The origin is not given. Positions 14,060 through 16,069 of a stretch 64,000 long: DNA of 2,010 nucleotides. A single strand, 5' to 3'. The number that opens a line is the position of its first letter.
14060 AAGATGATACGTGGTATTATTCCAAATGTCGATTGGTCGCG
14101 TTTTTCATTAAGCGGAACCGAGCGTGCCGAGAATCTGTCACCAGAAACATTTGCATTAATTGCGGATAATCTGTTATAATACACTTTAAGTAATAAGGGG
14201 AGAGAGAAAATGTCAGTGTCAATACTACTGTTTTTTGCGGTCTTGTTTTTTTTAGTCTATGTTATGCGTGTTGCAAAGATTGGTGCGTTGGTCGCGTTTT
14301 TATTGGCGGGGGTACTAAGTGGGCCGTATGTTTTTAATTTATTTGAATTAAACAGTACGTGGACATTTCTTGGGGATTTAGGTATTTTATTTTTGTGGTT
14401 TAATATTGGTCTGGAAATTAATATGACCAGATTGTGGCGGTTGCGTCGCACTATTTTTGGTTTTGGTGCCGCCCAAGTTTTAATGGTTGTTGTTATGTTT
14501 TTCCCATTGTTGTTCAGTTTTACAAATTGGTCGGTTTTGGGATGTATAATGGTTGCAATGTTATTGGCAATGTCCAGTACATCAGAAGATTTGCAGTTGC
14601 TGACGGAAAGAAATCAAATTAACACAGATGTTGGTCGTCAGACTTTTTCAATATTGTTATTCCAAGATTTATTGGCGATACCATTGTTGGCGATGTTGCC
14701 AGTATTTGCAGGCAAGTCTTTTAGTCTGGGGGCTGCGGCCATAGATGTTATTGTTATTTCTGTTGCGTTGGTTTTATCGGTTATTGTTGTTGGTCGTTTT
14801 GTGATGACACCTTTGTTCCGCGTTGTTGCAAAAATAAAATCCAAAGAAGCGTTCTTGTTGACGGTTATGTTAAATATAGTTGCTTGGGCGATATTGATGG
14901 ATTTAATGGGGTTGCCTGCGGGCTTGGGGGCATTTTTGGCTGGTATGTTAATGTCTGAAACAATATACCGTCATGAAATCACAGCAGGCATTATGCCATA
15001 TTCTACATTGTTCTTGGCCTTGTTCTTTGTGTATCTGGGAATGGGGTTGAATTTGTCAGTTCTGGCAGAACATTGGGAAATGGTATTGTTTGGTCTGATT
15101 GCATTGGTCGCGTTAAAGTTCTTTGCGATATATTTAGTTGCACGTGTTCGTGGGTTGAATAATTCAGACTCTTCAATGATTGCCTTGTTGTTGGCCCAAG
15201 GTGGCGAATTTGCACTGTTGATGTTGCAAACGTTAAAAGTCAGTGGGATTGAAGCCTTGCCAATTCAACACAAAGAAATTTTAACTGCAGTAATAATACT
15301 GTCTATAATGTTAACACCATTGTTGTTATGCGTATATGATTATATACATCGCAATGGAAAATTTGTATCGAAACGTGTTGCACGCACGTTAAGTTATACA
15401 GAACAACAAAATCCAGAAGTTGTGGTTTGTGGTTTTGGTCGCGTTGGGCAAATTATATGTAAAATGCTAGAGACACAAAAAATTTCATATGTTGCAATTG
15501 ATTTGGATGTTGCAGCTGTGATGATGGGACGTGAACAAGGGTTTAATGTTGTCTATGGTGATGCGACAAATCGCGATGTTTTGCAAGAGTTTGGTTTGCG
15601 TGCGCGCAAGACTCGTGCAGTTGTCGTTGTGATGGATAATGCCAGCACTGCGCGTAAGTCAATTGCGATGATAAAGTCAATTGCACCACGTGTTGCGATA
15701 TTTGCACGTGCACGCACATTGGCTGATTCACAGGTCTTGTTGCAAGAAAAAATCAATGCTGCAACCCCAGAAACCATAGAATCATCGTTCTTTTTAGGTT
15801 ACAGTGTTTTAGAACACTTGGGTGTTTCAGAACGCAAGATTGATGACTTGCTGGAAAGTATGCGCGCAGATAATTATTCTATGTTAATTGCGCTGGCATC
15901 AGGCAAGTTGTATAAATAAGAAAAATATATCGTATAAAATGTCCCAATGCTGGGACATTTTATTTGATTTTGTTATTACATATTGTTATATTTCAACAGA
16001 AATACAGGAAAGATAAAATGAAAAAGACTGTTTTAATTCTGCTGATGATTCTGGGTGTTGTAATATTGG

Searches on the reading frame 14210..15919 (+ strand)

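Call 71: search_protein_families(library=pfam, proteins=[window:14210-15919:+], max_evalue=0.0001)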
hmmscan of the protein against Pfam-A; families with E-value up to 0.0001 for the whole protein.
window:14210-15919:+ (569 aa): 2 families
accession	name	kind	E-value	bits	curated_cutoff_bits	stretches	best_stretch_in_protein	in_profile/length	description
PF00999.27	Na_H_Exchanger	-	1.3e-46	159.6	26.2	1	12-372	4-373/375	Sodium/hydrogen exchanger, transmembrane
PF02254.24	TrkA_N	-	1.8e-19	70.6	23.8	1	404-516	1-111/116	TrkA-N domain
